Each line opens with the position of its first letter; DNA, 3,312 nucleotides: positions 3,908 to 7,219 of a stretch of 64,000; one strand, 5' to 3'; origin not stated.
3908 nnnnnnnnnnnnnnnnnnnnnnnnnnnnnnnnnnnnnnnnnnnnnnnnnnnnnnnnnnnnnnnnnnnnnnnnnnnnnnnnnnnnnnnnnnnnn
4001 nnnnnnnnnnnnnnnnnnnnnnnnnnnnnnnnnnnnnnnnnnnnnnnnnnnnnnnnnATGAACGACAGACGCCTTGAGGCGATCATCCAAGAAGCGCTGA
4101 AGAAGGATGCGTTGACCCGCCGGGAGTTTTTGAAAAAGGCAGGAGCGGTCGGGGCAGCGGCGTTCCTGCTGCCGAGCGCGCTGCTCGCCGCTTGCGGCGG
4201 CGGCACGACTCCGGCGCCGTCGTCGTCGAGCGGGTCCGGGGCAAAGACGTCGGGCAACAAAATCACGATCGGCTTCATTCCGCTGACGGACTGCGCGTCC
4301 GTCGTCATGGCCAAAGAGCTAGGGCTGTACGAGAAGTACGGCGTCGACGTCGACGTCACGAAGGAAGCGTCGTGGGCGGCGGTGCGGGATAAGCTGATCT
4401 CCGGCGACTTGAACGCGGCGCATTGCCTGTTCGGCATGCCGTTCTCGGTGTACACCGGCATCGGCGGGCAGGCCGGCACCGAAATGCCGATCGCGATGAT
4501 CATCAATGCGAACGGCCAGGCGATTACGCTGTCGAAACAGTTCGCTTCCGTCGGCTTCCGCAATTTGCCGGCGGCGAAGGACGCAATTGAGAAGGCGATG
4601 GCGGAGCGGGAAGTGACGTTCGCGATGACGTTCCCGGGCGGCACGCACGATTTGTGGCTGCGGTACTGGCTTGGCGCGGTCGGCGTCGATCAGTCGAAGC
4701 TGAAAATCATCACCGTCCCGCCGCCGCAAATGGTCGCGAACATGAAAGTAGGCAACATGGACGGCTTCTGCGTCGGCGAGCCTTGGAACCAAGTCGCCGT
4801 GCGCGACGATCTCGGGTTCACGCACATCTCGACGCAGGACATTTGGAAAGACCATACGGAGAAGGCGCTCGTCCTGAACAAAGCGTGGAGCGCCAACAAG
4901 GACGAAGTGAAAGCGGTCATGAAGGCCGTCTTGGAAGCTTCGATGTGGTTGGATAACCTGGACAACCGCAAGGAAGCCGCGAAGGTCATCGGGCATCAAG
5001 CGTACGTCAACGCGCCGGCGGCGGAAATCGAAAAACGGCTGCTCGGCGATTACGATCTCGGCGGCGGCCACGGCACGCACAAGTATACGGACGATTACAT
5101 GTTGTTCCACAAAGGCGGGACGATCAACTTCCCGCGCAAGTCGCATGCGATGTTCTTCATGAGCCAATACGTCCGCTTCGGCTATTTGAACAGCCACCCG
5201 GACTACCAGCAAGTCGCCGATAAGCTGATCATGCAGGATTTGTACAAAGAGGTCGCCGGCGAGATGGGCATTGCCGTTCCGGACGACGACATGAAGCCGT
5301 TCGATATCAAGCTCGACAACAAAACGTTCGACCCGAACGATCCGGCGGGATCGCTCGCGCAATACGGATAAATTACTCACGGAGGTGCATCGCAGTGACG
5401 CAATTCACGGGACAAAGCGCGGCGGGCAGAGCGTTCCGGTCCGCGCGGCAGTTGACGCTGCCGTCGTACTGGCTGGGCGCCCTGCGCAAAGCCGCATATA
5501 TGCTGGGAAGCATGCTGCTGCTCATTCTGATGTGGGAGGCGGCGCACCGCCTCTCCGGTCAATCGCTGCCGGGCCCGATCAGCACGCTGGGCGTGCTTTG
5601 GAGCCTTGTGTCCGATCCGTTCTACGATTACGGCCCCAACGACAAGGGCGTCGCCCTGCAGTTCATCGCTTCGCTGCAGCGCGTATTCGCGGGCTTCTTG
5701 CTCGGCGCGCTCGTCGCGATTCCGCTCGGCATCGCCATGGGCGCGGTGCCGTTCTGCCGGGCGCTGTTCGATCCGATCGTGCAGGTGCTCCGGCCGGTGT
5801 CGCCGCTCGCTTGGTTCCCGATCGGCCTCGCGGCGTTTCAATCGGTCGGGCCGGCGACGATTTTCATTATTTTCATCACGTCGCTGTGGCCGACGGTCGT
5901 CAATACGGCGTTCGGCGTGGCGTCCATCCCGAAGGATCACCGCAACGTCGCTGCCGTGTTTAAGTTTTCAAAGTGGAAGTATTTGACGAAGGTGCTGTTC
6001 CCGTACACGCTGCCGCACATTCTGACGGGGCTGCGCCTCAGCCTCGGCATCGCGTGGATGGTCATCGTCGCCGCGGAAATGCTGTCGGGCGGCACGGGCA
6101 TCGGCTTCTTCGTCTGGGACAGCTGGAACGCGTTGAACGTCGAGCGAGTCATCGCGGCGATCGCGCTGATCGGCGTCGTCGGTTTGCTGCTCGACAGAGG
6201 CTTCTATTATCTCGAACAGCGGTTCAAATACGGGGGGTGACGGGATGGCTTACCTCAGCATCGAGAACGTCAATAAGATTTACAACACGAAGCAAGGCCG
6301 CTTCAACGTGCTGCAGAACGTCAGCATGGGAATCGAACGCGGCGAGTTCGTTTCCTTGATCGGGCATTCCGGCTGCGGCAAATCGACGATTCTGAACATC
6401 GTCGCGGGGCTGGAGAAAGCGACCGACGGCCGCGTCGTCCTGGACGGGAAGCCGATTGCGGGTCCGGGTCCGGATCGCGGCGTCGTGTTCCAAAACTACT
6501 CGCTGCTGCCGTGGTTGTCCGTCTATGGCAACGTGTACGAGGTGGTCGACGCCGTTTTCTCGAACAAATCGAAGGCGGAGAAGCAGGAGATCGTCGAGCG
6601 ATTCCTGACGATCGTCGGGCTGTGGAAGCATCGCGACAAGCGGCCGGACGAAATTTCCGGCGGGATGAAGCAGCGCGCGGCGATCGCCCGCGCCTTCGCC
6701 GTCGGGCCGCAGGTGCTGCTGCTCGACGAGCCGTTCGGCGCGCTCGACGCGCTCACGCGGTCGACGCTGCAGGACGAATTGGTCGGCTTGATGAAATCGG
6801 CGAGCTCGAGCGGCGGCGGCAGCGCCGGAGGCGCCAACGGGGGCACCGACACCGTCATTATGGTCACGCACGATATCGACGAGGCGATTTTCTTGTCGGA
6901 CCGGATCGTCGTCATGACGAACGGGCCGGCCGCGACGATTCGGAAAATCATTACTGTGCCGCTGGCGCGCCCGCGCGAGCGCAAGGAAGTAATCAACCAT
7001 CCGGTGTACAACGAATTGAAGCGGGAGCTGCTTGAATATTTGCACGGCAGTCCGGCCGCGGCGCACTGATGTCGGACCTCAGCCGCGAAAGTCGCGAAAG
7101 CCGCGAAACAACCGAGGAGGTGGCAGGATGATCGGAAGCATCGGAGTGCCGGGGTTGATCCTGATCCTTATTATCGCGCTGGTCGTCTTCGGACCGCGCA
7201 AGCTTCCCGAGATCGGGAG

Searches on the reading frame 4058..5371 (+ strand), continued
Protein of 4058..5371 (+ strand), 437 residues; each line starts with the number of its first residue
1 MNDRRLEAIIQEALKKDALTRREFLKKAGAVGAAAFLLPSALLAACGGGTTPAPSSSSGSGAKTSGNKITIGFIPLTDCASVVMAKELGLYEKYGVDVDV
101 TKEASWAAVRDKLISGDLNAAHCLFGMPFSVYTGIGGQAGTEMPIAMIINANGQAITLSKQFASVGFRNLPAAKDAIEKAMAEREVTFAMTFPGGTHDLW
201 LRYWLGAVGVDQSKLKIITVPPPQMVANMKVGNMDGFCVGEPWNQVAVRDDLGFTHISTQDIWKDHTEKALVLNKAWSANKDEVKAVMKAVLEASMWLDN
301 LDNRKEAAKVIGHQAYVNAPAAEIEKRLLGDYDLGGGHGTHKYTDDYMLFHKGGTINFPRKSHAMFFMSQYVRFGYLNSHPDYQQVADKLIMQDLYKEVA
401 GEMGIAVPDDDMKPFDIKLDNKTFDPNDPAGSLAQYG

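Call 82: search_solved_structures(query=window:4058-5371:+, max_evalue=0.001, show_alignments=2)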
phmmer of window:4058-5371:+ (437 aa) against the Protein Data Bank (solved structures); distinct sequences matched with E-value up to 0.001: 9.
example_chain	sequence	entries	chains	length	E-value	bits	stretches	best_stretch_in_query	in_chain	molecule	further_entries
2g29_A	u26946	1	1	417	3.3e-75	257.1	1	68-432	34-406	Nitrate transport protein nrtA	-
8w9m_C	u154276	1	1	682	2e-62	215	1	64-430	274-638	Nitrate transport ATP-binding protein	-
8wm7_C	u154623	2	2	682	2e-62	215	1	64-430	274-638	Nitrate transport ATP-binding protein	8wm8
2i48_A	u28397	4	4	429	2.7e-57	198.1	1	45-433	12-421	Bicarbonate transporter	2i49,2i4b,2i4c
9uai_E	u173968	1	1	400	2e-55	192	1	68-433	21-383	Nitrate transport ATP-binding subunits C and D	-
9uak_A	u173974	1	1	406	2.1e-55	191.9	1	68-433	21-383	C terminal regulatory domain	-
9u9z_C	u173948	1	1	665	1.4e-54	189.2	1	69-433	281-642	CmpC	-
9ua1_C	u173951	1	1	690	1.5e-54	189.1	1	69-433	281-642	CmpC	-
9ua0_C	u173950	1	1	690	1.5e-54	189.1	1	69-433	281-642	CmpC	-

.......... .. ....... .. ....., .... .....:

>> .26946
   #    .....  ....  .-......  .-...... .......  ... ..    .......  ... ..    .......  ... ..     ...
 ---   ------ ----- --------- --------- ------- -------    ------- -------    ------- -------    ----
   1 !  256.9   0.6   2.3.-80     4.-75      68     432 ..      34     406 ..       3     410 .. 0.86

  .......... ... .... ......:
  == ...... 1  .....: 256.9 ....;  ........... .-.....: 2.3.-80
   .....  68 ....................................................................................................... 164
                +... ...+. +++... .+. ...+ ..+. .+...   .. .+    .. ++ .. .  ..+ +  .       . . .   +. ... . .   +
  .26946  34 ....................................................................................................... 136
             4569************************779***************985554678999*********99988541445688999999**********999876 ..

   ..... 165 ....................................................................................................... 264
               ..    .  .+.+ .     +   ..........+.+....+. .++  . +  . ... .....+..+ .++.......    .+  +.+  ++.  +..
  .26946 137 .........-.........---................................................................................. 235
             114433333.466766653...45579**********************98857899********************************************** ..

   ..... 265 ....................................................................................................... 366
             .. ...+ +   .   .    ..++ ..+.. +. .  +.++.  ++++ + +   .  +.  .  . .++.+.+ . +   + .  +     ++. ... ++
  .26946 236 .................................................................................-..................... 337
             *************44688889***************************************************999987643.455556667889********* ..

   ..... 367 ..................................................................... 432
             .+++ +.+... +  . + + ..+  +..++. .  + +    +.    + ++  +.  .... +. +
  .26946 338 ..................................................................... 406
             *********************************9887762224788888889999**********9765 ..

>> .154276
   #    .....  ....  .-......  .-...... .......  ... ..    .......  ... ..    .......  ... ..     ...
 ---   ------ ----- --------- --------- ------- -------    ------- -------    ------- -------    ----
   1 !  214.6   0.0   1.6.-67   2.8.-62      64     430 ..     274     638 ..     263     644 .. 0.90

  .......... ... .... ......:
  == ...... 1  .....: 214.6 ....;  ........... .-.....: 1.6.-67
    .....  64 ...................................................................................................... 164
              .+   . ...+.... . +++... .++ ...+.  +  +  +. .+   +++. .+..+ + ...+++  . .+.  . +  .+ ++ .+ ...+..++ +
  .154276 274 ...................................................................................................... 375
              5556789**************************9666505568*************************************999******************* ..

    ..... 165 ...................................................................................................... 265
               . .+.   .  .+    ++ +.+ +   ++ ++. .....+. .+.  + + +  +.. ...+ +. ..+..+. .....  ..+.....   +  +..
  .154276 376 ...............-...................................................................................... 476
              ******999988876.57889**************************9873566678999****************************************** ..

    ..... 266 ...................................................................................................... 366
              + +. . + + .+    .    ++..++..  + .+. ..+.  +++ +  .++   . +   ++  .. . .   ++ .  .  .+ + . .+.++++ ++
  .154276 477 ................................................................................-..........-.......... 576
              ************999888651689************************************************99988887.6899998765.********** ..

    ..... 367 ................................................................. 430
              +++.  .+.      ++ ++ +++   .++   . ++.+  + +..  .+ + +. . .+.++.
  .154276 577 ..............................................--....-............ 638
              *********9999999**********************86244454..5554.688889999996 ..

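Call 86: list_cluster_members(proteins=[window:4058-5371:+, window:59368-60141:+, window:1517-2803:+])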
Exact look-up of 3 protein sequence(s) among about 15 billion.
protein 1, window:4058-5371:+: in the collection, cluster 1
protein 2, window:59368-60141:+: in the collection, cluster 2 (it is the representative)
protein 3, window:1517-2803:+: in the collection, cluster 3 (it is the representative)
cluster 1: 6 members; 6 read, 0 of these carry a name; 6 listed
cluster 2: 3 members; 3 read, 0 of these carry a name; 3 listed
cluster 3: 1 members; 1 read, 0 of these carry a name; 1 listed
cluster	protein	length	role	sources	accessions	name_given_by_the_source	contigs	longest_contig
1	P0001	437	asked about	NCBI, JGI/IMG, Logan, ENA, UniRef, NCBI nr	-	-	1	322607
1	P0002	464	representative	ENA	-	-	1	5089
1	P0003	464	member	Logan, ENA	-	-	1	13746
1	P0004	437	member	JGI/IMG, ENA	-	-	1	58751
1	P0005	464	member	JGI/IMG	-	-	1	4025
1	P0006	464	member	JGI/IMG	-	-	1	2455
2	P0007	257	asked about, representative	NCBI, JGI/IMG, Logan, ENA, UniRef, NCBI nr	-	-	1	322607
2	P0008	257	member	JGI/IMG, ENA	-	-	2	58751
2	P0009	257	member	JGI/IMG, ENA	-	-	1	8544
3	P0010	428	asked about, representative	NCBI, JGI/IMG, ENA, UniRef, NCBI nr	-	-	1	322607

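Call 87: find_encoding_contigs(protein=P0004, flank=10000, max_places=3)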
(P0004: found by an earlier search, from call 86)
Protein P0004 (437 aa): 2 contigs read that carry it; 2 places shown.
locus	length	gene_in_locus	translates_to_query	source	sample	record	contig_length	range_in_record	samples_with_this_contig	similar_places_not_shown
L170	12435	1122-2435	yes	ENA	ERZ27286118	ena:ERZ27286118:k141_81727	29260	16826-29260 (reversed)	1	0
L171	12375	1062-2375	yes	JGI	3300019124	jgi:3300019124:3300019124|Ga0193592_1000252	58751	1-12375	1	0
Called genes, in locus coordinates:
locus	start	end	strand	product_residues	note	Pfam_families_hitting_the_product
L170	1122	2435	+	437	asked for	PF13379:NMT1_2, PF09084:NMT1 (faint)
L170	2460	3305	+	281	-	PF00528:BPD_transp_1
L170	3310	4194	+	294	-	PF00005:ABC_tran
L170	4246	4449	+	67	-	PF02416:TatA_B_E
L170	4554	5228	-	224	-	PF04239:DUF421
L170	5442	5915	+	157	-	PF22381:Staph_reg_Sar_Rot (weak), PF12802:MarR_2, PF01047:MarR, PF13463:HTH_27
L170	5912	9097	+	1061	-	PF03176:MMPL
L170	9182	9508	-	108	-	-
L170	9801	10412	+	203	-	PF03167:UDG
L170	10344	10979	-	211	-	PF03741:TerC (weak)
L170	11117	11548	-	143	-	-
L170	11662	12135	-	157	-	PF04308:RNaseH_like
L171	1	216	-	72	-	?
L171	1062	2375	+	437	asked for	PF13379:NMT1_2, PF09084:NMT1 (faint)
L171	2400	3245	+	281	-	PF00528:BPD_transp_1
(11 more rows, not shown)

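Call 89: find_encoding_contigs(protein=P0003, flank=10000, max_places=3)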
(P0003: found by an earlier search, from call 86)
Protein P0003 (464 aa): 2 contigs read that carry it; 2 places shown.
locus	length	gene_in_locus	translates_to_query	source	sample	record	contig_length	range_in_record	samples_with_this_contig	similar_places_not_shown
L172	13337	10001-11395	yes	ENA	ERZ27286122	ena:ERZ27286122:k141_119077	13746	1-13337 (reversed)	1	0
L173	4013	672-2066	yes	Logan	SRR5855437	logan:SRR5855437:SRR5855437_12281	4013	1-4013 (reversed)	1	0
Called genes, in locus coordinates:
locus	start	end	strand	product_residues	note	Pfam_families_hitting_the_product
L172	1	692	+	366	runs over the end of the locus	?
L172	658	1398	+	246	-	PF00535:Glycos_transf_2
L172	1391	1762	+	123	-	PF10066:DUF2304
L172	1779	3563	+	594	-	PF13487:HD_5, PF01966:HD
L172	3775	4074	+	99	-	-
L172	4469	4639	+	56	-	-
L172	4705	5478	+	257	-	PF00149:Metallophos, PF12850:Metallophos_2 (weak)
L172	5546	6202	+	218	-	PF03006:HlyIII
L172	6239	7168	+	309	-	PF02129:Peptidase_S15, PF00561:Abhydrolase_1, PF12146:Hydrolase_4, PF12697:Abhydrolase_6 (weak), PF00326:Peptidase_S9 (weak), PF12146:Hydrolase_4 (weak)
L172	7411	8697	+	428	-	PF02646:RmuC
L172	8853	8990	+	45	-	-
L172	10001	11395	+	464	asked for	PF13379:NMT1_2, PF09084:NMT1 (faint)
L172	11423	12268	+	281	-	PF00528:BPD_transp_1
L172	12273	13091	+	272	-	PF00005:ABC_tran, PF13304:AAA_21 (faint)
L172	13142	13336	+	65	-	?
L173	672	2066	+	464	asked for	PF13379:NMT1_2, PF09084:NMT1 (faint)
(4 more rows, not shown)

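Call 92: find_encoding_contigs(protein=P0002, flank=3000, max_places=3)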
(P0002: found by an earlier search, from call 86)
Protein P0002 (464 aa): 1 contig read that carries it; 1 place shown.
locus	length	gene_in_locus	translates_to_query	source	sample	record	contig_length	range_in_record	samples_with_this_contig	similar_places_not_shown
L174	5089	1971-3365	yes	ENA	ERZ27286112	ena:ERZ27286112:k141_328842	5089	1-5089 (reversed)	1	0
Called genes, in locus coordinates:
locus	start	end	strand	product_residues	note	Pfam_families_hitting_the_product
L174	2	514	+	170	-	?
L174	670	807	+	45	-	-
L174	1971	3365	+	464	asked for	PF13379:NMT1_2, PF09084:NMT1 (faint)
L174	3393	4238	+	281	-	PF00528:BPD_transp_1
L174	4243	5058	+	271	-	PF00005:ABC_tran, PF13304:AAA_21 (faint)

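Call 93: find_encoding_contigs(protein=P0005, flank=3000, max_places=3)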
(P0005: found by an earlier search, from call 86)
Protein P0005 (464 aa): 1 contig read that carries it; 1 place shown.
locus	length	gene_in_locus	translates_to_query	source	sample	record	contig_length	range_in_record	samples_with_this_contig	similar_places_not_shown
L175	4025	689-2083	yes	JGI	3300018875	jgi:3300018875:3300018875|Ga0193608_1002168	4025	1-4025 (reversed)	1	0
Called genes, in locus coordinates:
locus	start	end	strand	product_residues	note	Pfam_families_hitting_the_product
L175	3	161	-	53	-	?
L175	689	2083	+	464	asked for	PF13379:NMT1_2, PF09084:NMT1 (faint)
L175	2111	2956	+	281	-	PF00528:BPD_transp_1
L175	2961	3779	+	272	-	PF00005:ABC_tran, PF13304:AAA_21 (faint)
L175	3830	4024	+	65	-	?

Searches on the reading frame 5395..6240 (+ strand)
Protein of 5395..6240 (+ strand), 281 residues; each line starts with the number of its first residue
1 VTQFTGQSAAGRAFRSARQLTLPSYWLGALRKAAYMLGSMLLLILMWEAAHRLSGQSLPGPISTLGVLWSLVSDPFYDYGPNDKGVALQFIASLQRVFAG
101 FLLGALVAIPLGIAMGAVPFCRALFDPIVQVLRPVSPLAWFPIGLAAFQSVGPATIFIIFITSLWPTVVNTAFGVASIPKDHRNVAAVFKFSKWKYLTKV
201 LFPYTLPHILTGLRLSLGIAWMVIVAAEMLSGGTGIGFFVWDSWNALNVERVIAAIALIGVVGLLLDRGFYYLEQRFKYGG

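Call 8: search_protein_families(library=pfam, proteins=[window:5395-6240:+], max_evalue=0.01)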
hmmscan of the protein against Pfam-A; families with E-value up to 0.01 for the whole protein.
window:5395-6240:+ (281 aa): 1 family
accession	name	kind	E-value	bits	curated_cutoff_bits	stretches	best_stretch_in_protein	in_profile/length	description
PF00528.27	BPD_transp_1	-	6.3e-23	81.9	26.4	1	108-278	1-183/184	Binding-protein-dependent transport system inner membrane component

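Call 9: search_protein_families(library=ncbifam, proteins=[window:5395-6240:+], max_evalue=0.001)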
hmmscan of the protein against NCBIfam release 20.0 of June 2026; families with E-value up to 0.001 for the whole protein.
window:5395-6240:+ (281 aa): 9 families
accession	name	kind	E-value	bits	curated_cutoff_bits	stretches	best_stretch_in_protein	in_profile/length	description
TIGR01183.1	ntrB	equivalog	4.5e-72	242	209.05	1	74-269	3-198/202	nitrate ABC transporter permease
NF040733.1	ABC_perm_U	equivalog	1.9e-37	129.1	295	1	35-276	10-244/251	ABC transporter permease subunit SaoP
NF007545.0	PRK10160.1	equivalog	3.4e-34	118.5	342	1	37-277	28-267/275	taurine ABC transporter permease TauC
NF008470.0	PRK11365.1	equivalog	8.8e-24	84.3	347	1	30-275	10-247/263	aliphatic sulfonate ABC transporter permease SsuC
TIGR03416.1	ABC_choXWV_perm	equivalog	3.5e-14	52.9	363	1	89-268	87-265/267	choline ABC transporter permease subunit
NF008196.0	PRK10952.1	equivalog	1.5e-08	33.8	439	1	89-267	145-322/356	glycine betaine/L-proline ABC transporter permease ProW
TIGR00974.1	3a0107s02c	equivalog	0.0001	21.6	193.45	0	165-218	141-195/272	phosphate ABC transporter permease PstA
TIGR02139.1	permease_CysT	equivalog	0.00064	19.4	246.1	0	147-217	129-197/265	sulfate ABC transporter permease subunit CysT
TIGR02141.1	modB_ABC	equivalog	0.00066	19.4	182.6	1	160-216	88-144/208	molybdate ABC transporter permease subunit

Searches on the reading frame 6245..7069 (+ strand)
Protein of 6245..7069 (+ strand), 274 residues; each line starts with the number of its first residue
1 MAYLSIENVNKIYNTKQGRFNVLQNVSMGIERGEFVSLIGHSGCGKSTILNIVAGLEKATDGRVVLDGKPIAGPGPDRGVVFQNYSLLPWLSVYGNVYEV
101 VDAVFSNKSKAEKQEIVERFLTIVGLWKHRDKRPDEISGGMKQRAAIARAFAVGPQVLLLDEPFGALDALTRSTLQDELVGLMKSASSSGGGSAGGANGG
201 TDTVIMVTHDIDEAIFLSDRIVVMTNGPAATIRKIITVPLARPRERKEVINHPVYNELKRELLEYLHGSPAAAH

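Call 8: search_protein_families(library=pfam, proteins=[window:6245-7069:+], max_evalue=0.01)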
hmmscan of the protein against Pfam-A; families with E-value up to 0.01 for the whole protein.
window:6245-7069:+ (274 aa): 8 families
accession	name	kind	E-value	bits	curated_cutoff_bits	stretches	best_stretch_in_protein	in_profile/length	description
PF00005.33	ABC_tran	-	2.9e-32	112.5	25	1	23-164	1-136/137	ABC transporter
PF13304.12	AAA_21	-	4e-06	27.5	27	1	134-210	235-299/304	AAA domain, putative AbiEii toxin, Type IV TA system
PF09818.15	ABC_ATPase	-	4e-05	23.2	23.2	1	136-228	157-250/283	P-loop domain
PF03193.22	RsgA_GTPase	-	0.00059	20.1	30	1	24-57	98-130/174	RsgA GTPase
PF00004.35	AAA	-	0.0022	18.9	21.2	0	37-55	2-20/131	ATPase family associated with various cellular activities (AAA)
PF13191.12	AAA_16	-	0.003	18.5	32.6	1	32-73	23-63/167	AAA ATPase domain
PF13401.12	AAA_22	-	0.0089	16.8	27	0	33-162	5-92/130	AAA domain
PF13555.12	AAA_29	-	0.009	16.2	27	0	26-50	15-39/61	P-loop containing region of AAA domain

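Call 9: search_protein_families(library=ncbifam, proteins=[window:6245-7069:+], max_evalue=0.001)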
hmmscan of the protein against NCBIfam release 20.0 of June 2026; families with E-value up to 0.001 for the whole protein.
window:6245-7069:+ (274 aa): 185 families (the best 25 are shown)
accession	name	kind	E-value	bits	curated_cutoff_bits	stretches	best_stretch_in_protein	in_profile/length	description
TIGR01184.1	ntrCD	subfamily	4.1e-97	324.3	291.8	1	23-266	1-230/230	nitrate ABC transporter ATP-binding protein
NF040729.1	ABC_ATP_SaoA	equivalog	1.7e-68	230.7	360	1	4-267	2-244/248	ABC transporter ATP-binding protein SaoA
TIGR03265.1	PhnT2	equivalog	4.2e-58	197.2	457.7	1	2-228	3-212/353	putative 2-aminoethylphosphonate ABC transporter ATP-binding protein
NF008421.0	PRK11248.1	equivalog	6.3e-55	186.4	357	1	8-235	3-213/255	taurine ABC transporter ATP-binding subunit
NF043075.1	MMSYN1_0197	equivalog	7.7e-50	169.7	550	1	4-229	3-211/341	spermidine/putrescine ABC transporter ATP-binding protein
NF006987.0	PRK09452.1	equivalog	4.2e-49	167.2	482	1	4-228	18-225/378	spermidine/putrescine ABC transporter ATP-binding protein PotA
TIGR00968.1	3a0106s01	subfamily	5.3e-48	163.6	342.75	1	6-230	3-210/237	sulfate ABC transporter ATP-binding protein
NF008653.0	PRK11650.1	subfamily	2.1e-47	161.9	432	1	1-233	1-217/357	sn-glycerol-3-phosphate ABC transporter ATP-binding protein UgpC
TIGR01186.1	proV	subfamily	1.4e-45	156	326.6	1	18-228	4-207/363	betaine/proline/choline family ABC transporter ATP-binding protein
NF008420.0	PRK11247.1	equivalog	6.4e-45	153.3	395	1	4-248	13-228/257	aliphatic sulfonates ABC transporter ATP-binding protein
TIGR03415.1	ABC_choXWV_ATP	equivalog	2e-44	152.1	483.75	2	80-228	110-242/382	choline ABC transporter ATP-binding protein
TIGR03258.1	PhnT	equivalog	4.7e-44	150.9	499.15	1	20-230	21-219/359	2-aminoethylphosphonate ABC transport system ATP-binding subunit PhnT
TIGR01187.1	potA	subfamily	5.1e-44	150.7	355.6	1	38-232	1-182/325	polyamine ABC transporter ATP-binding protein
NF040933.2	ABC_arch_GlcV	equivalog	3.8e-43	147.7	450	1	4-234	3-225/357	glucose ABC transporter ATP-binding protein GlcV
NF008105.0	PRK10851.1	equivalog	5.2e-43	147.1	502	1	5-229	4-215/362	sulfate/thiosulfate ABC transporter ATP-binding protein CysA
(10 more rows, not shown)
